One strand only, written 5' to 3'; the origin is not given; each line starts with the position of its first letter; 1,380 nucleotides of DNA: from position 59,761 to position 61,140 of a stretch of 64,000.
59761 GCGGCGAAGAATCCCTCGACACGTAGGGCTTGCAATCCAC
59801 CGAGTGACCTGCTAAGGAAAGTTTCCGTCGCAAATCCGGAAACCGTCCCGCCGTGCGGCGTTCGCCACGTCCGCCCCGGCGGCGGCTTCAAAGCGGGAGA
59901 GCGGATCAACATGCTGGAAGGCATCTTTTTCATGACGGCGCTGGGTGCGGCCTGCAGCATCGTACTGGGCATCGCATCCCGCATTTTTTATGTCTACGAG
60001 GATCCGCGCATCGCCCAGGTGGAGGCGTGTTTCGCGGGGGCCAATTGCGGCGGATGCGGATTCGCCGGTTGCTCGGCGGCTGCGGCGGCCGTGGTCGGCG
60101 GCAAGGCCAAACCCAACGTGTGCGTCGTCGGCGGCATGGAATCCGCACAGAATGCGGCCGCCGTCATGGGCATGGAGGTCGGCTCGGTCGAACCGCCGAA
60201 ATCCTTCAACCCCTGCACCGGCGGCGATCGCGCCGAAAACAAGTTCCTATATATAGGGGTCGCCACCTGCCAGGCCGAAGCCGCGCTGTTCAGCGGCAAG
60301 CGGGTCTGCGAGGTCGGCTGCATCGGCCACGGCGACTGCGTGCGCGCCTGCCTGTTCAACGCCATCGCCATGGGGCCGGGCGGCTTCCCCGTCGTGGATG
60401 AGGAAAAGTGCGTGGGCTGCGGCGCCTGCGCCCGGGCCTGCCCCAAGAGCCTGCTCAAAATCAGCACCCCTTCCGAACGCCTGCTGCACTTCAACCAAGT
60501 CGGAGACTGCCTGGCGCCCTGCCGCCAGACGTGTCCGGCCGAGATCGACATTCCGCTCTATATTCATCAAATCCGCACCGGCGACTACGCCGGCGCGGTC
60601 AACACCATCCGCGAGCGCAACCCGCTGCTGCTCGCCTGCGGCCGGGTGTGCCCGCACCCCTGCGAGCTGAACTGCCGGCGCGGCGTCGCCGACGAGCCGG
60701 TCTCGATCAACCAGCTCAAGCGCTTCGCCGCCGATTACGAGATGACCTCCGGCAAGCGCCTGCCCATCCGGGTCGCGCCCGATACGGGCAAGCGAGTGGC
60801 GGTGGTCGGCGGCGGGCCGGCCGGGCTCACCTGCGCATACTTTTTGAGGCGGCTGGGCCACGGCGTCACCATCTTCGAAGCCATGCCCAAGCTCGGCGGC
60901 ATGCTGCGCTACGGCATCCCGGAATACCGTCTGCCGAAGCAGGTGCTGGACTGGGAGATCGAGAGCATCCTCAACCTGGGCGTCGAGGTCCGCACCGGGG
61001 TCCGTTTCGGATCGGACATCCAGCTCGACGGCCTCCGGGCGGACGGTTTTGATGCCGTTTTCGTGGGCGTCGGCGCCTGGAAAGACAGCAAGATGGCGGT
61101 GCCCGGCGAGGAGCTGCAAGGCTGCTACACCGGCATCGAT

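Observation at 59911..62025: RnfB fused to a complete GltD/NfnB-like flavoprotein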

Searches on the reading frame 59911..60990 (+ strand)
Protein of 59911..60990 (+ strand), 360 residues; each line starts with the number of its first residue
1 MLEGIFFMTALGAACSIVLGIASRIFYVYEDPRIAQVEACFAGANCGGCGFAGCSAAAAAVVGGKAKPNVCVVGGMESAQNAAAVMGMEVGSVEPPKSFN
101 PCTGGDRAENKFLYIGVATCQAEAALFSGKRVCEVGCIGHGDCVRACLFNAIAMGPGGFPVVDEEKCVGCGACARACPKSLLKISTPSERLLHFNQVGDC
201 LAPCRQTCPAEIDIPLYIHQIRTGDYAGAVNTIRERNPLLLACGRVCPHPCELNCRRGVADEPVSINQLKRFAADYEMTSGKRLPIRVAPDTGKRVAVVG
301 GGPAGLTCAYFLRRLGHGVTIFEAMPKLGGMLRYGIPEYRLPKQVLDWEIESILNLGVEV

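Call 27: find_related_loci(query=window:59911-60990:+, collection=genome_contigs, flank=10000)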
Query seq(360 aa) (360 aa) in genome_contigs; peptide patterns used: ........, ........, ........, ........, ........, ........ (x = any residue, [..] = any of these).
598 stretches matched a pattern (row limit reached: there are more); 270 encode a relative of the query (tblastn E <= 1e-3); the best 80 are kept; 80 distinct loci.
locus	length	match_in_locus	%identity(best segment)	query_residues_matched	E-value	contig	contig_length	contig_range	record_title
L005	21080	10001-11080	94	1-360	0e+0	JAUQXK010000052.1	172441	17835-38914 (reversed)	MAG: Desulfobacterales bacterium isolate BIN27 contig_70999, whole genome shotgun sequence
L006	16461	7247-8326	94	1-360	0e+0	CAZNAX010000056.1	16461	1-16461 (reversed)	MAG TPA_asm: uncultured Desulfatibacillum sp. isolate binchicken_co234_279 genome assembly, contig: NODE_2058_length_164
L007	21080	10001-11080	88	1-360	0e+0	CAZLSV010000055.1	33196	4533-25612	MAG TPA_asm: uncultured Desulfatibacillum sp. isolate binchicken_co266_254 genome assembly, contig: NODE_2261_length_331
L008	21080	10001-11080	86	1-360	0e+0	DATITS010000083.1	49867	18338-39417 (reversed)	MAG TPA_asm: Desulfobacterales bacterium isolate SMAG_U15961 k141_553824, whole genome shotgun sequence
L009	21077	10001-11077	88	1-359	0e+0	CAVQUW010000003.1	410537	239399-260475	MAG: uncultured delta proteobacterium isolate MFD09964.bin.2.252 genome assembly, contig: contig_11920, whole genome sho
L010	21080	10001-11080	84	1-360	0e+0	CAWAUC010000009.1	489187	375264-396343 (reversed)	MAG: uncultured delta proteobacterium isolate MFD02416.bin.1.144 genome assembly, contig: contig_24914, whole genome sho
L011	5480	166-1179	87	7-360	0e+0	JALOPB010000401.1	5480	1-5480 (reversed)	MAG: Desulfobacterales bacterium isolate Prado118 scaffold_110117, whole genome shotgun sequence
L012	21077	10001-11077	75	1-359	0e+0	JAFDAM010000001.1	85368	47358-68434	MAG: Deltaproteobacteria bacterium isolate AB_3033_Bin_183 AB_3033_Bin_183_scaffold_162, whole genome shotgun sequence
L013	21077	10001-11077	72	1-359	4e-180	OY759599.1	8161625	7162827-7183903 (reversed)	MAG: Desulfatiglandales bacterium isolate ef928343-fb2c-4ac1-bd77-a4af7a033044 genome assembly, chromosome: 1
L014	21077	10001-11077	74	1-359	4e-180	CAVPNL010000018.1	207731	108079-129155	MAG: uncultured delta proteobacterium isolate MFD09779.bin.2.131 genome assembly, contig: contig_6962, whole genome shot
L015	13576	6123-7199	75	1-359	1e-179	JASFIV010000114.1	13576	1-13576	MAG: Desulfobacterales bacterium isolate D0608S20remetaG_Bin_253 D0608S20remetaG_FD_scaffold_781_c1, whole genome shotgu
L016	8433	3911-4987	74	1-359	1e-178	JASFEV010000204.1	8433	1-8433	MAG: Desulfobacterales bacterium isolate D0606M20metaG_Bin_156 D0606M20metaG_FD_scaffold_814_c1, whole genome shotgun se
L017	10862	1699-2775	71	1-359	8e-180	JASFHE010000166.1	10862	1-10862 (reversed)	MAG: Desulfobacteraceae bacterium isolate D0608M12metaG_Bin_560 D0608M12metaG_FD_scaffold_428_c1, whole genome shotgun s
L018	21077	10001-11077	74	1-359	5e-178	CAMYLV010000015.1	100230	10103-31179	MAG: uncultured Desulfobacterales bacterium isolate FCS_Desulfobacterota_01 genome assembly, contig: scaffold_93, whole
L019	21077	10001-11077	72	1-359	6e-178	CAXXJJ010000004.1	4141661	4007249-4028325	MAG: Desulfatiglandales bacterium isolate ad7cffaf-6c2b-4e6c-8426-e31439b40ff1 genome assembly, contig: contig_4, whole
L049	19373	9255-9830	47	163-360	5e-54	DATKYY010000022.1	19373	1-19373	MAG TPA_asm: Dehalococcoidales bacterium isolate SMAG_U14231 k141_3354833, whole genome shotgun sequence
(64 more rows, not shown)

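Call 79: search_protein_families(library=pfam, proteins=[L018:12372-13118:+, L018:13241-13741:+, L049:9111-11021:+, L013:1821-6032:+, L017:3903-5978:+], max_evalue=0.0001)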
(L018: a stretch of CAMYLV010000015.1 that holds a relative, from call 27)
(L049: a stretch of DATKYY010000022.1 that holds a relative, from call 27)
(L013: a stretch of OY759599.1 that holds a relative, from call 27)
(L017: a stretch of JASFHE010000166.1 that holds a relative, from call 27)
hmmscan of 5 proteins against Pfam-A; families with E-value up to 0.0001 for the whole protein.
L018:12372-13118:+ (248 aa): 2 families
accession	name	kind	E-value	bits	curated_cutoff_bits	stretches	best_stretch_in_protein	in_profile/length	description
PF00027.35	cNMP_binding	-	1.8e-06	28.3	27.5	1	31-122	2-89/89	Cyclic nucleotide-binding domain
PF01257.25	2Fe-2S_thioredx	-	2.7e-05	24.5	24.8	1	149-232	59-142/145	Thioredoxin-like [2Fe-2S] ferredoxin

L018:13241-13741:+ (166 aa): 1 family
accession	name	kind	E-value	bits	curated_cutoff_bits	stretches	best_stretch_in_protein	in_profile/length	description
PF00027.35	cNMP_binding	-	3.1e-11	43.5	27.5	1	38-128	3-89/89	Cyclic nucleotide-binding domain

L049:9111-11021:+ (636 aa): 17 families
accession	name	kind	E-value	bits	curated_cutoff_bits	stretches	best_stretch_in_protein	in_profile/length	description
PF07992.20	Pyr_redox_2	-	1.5e-32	113.6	26.1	1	174-469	1-291/291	Pyridine nucleotide-disulphide oxidoreductase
PF14691.11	Fer4_20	-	6e-22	78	25.8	1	83-157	30-107/113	Dihydroprymidine dehydrogenase domain II, 4Fe-4S cluster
PF00037.32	Fer4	-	8.5e-14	51.1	21.1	2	554-576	1-23/24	4Fe-4S binding domain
PF00070.33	Pyr_redox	-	4.2e-11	43.6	22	0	303-376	1-78/82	Pyridine nucleotide-disulphide oxidoreductase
PF13450.12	NAD_binding_8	-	1.2e-09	38.7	21.9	1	178-213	1-36/68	NAD(P)-binding Rossmann-like domain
PF13738.12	Pyr_redox_3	-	1.1e-08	35.1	30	0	301-453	164-305/305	Pyridine nucleotide-disulphide oxidoreductase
PF01946.23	Thi4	-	1.3e-08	34.8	26.2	1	175-213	19-59/235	Thi4 family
PF01266.30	DAO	-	2.6e-08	34.2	27.9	1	175-204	1-30/353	FAD dependent oxidoreductase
PF12837.12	Fer4_6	-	4.6e-08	33.1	25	1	47-68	3-24/24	4Fe-4S binding domain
PF13237.11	Fer4_10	-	8e-07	29.3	25.5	0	555-583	3-22/53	4Fe-4S dicluster domain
PF12831.13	FAD_oxidored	-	3.6e-06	27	27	0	176-212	2-38/416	FAD dependent oxidoreductase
PF13187.11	Fer4_9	-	1.2e-05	25.7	27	0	52-72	1-21/52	4Fe-4S dicluster domain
PF03486.20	HI0933_like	-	1.4e-05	25.1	50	0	175-210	2-37/244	HI0933-like protein Rossmann domain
PF12838.12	Fer4_7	-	1.6e-05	25.7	27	0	552-575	29-52/52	4Fe-4S dicluster domain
PF01593.30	Amino_oxidase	-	2.4e-05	24.2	19.8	0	184-213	2-31/443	Flavin containing amine oxidoreductase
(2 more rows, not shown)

L013:1821-6032:+ (1403 aa): 23 families
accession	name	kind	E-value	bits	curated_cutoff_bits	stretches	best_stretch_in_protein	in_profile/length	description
PF07992.20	Pyr_redox_2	-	1e-53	183.1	26.1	3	172-469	2-291/291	Pyridine nucleotide-disulphide oxidoreductase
PF13450.12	NAD_binding_8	-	6.7e-20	71.6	21.9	2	175-209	1-35/68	NAD(P)-binding Rossmann-like domain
PF14691.11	Fer4_20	-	1.9e-18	66.7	25.8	1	68-157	17-109/113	Dihydroprymidine dehydrogenase domain II, 4Fe-4S cluster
PF12831.13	FAD_oxidored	-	3e-15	56.9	27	1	992-1038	3-50/416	FAD dependent oxidoreductase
PF01266.30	DAO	-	1.4e-14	54.8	27.9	2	172-206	1-35/353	FAD dependent oxidoreductase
PF00070.33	Pyr_redox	-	7.2e-13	49.3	22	0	303-373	1-75/82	Pyridine nucleotide-disulphide oxidoreductase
PF00890.30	FAD_binding_2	-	8.3e-13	48.7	20.4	2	991-1025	2-36/414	FAD binding domain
PF01946.23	Thi4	-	2.4e-10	40.5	26.2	1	168-208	15-56/235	Thi4 family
PF13738.12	Pyr_redox_3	-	3.3e-10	40.1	30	0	175-200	2-28/305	Pyridine nucleotide-disulphide oxidoreductase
PF01494.25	FAD_binding_3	-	4.6e-10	39.7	22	1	172-205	3-36/349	FAD binding domain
PF00037.32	Fer4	-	3.1e-09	36.7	21.1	2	28-45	3-20/24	4Fe-4S binding domain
PF12837.12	Fer4_6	-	3.5e-09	36.6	25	1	28-46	4-22/24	4Fe-4S binding domain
PF03486.20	HI0933_like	-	1.3e-08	35.1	50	0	991-1024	3-36/244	HI0933-like protein Rossmann domain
PF13237.11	Fer4_10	-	1.9e-07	31.3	25.5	1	1331-1377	4-53/53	4Fe-4S dicluster domain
PF01593.30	Amino_oxidase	-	3.4e-07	30.4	19.8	0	181-207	2-28/443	Flavin containing amine oxidoreductase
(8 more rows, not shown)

L017:3903-5978:+ (691 aa): 12 families
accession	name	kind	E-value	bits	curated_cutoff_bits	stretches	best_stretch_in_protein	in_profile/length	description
PF14691.11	Fer4_20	-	1.6e-24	86.4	25.8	1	202-282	27-111/113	Dihydroprymidine dehydrogenase domain II, 4Fe-4S cluster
PF07992.20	Pyr_redox_2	-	6.4e-14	52.5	26.1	1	297-537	2-240/291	Pyridine nucleotide-disulphide oxidoreductase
PF04060.18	FeS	-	1.8e-11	44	23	1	42-73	1-32/33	Putative Fe-S cluster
PF12838.12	Fer4_7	-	1.5e-08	35.4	27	1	139-182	2-51/52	4Fe-4S dicluster domain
PF00037.32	Fer4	-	1.6e-08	34.5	21.1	1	162-185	1-24/24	4Fe-4S binding domain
PF00070.33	Pyr_redox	-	4.5e-08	33.9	22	0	297-330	1-34/82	Pyridine nucleotide-disulphide oxidoreductase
PF14697.11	Fer4_21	-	7.7e-07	29.6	35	1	137-185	6-58/59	4Fe-4S dicluster domain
PF12837.12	Fer4_6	-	9e-07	29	25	1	162-184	2-24/24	4Fe-4S binding domain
PF13450.12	NAD_binding_8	-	3.1e-06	27.8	21.9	1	300-334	1-35/68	NAD(P)-binding Rossmann-like domain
PF13187.11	Fer4_9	-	4.9e-06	26.9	27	1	139-183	2-51/52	4Fe-4S dicluster domain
PF13237.11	Fer4_10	-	2.3e-05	24.7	25.5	0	136-180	6-53/53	4Fe-4S dicluster domain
PF12797.12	Fer4_2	-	3.5e-05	23.9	24.5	1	162-180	3-21/22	4Fe-4S binding domain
